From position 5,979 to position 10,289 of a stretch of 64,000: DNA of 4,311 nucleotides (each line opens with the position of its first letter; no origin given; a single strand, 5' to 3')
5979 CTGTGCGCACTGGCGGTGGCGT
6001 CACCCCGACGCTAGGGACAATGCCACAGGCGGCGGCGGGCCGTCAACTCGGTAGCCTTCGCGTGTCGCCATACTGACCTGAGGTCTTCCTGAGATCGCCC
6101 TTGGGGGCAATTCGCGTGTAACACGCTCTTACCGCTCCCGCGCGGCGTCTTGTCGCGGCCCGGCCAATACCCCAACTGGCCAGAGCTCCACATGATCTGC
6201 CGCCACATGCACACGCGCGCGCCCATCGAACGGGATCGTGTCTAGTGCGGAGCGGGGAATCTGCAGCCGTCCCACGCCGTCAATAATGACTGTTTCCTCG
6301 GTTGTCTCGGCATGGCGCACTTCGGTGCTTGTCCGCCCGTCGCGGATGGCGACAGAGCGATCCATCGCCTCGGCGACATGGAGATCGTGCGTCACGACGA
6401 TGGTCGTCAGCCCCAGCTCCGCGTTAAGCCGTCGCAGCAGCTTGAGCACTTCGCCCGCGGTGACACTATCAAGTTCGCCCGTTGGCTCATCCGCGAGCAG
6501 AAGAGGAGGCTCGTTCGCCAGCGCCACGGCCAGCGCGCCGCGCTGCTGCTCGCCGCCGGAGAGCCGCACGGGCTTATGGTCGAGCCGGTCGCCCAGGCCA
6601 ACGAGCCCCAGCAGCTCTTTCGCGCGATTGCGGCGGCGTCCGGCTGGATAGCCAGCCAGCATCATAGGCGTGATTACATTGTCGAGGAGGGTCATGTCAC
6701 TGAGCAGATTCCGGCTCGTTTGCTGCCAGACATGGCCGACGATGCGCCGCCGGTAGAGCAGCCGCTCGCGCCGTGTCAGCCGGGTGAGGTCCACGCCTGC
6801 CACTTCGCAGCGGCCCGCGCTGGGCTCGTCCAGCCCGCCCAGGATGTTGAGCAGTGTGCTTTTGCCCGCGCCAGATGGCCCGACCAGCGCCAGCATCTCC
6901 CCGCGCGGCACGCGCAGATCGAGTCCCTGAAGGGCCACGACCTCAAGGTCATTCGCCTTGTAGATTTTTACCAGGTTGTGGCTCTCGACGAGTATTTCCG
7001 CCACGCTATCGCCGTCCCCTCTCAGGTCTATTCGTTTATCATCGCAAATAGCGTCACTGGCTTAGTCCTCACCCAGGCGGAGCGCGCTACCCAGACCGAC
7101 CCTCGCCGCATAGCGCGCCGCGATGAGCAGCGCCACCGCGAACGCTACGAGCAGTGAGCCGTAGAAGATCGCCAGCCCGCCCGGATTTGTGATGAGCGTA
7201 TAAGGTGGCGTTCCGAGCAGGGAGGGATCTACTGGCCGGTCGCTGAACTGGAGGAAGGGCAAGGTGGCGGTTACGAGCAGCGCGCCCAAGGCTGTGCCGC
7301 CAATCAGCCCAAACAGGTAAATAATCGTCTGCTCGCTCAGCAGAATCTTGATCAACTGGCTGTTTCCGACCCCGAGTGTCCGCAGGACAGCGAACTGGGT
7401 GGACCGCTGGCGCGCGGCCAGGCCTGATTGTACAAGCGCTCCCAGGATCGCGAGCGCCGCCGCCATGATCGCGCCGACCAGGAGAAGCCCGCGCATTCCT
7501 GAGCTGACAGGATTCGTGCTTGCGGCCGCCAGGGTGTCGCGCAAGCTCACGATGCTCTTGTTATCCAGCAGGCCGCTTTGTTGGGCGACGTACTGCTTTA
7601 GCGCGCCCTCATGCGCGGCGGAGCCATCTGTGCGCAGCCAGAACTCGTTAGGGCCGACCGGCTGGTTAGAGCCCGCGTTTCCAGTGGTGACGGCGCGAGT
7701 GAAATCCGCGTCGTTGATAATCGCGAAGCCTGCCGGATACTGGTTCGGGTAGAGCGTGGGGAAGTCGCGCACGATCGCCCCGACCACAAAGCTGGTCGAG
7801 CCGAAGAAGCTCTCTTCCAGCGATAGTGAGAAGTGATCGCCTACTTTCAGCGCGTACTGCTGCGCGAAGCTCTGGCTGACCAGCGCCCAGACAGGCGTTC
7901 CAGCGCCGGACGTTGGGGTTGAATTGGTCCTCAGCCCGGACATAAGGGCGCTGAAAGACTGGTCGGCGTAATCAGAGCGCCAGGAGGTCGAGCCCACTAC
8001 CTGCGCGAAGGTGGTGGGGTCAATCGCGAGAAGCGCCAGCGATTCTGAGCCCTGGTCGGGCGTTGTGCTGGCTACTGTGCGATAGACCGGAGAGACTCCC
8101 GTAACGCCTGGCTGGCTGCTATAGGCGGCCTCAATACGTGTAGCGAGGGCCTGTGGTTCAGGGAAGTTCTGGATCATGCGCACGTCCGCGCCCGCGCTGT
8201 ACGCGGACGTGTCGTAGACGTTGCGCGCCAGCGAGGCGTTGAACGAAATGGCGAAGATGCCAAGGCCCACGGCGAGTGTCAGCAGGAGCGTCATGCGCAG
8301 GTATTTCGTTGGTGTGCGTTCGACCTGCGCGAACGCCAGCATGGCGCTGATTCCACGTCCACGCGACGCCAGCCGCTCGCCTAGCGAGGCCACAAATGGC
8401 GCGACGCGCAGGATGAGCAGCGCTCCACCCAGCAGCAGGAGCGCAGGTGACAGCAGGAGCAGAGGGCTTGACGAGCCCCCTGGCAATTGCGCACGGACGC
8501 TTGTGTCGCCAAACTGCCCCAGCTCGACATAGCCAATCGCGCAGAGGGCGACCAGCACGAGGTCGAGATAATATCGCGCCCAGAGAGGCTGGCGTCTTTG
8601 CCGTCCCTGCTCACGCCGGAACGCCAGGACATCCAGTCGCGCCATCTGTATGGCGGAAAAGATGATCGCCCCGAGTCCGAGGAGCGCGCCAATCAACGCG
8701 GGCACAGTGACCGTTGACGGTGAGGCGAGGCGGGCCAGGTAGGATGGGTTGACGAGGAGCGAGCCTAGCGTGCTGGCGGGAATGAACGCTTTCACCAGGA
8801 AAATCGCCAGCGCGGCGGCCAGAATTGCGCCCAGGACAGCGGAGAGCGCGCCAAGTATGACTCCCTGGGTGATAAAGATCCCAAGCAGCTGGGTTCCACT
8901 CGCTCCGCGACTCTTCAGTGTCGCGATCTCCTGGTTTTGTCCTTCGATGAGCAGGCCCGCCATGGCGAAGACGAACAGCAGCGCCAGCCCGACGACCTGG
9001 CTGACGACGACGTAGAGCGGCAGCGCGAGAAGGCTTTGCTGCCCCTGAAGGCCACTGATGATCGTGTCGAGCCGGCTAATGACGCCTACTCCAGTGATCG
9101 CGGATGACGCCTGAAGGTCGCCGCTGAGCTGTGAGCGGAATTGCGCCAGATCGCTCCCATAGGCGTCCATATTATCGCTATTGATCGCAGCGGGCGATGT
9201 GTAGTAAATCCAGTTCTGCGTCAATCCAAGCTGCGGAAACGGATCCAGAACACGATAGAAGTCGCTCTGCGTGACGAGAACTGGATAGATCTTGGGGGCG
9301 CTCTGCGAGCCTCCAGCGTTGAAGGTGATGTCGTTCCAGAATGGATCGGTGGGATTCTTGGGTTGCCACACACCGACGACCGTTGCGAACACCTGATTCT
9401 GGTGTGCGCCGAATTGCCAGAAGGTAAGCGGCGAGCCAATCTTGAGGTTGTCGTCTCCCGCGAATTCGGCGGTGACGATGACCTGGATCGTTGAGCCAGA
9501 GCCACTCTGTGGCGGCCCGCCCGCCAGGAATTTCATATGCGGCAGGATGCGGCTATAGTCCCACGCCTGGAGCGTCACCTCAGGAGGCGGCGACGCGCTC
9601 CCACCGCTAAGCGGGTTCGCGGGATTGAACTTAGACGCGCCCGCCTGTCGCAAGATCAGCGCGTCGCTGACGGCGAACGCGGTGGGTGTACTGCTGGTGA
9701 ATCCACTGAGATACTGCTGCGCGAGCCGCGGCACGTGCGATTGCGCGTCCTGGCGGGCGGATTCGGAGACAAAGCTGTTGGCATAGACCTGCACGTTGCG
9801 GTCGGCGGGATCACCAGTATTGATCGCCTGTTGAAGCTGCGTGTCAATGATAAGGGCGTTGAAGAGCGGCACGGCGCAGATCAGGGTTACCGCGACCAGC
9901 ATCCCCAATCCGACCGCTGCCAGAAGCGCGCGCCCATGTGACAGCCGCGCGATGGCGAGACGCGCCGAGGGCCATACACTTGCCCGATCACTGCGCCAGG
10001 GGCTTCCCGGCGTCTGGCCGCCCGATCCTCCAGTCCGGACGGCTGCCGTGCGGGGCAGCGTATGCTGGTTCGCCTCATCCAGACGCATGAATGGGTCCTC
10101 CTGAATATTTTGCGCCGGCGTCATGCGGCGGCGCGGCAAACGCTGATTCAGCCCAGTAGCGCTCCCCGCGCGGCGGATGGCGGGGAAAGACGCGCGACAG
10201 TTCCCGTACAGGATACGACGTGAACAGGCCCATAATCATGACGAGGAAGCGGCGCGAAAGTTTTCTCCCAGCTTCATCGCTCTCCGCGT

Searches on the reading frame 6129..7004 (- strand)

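Call 60: search_protein_families(library=pfam, proteins=[window:6129-7004:-], max_evalue=0.0001)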
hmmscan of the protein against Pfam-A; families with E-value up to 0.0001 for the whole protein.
window:6129-7004:- (291 aa): 2 families
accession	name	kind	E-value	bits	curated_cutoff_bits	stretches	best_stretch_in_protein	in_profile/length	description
PF00005.33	ABC_tran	-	3.8e-30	105.7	25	1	25-175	1-136/137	ABC transporter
PF02463.25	SMC_N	-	2.7e-06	27.4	40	0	147-222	136-213/220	RecF/RecN/SMC N terminal domain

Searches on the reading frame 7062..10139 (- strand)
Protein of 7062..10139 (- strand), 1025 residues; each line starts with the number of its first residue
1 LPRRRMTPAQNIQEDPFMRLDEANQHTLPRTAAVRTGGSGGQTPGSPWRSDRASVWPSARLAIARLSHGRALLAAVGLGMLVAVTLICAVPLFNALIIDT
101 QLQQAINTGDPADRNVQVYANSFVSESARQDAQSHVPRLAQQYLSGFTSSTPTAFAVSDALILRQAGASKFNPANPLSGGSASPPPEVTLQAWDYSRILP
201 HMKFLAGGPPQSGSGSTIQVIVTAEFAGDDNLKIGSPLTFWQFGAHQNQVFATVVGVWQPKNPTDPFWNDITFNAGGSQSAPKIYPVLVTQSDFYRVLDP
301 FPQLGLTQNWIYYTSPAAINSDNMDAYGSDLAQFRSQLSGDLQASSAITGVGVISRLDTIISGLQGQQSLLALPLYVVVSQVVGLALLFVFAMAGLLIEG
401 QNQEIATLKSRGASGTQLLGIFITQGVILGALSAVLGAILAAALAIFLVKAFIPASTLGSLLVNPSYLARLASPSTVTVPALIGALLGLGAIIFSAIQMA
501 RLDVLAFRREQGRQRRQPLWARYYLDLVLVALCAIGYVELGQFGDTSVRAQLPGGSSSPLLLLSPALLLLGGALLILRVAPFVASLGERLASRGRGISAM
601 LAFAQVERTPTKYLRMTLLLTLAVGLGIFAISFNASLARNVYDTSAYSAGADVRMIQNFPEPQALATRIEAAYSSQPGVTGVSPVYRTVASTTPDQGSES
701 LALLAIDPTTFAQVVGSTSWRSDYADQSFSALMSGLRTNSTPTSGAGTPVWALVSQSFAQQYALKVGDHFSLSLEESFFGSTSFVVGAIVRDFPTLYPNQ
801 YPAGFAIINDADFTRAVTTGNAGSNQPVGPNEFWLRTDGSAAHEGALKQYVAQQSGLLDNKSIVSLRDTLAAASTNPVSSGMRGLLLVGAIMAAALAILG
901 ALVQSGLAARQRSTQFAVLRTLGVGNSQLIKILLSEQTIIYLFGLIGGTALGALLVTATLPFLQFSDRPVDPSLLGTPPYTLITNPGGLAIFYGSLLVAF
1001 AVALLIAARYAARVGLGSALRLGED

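Call 60: search_protein_families(library=pfam, proteins=[window:7062-10139:-], max_evalue=0.0001)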
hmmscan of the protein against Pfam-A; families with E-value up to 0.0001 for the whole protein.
window:7062-10139:- (1025 aa): 1 family
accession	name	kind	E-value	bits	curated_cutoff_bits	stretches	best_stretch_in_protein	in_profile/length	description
PF02687.27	FtsX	-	4.9e-14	52.9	25.5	2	889-1008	3-112/120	FtsX-like permease C-terminal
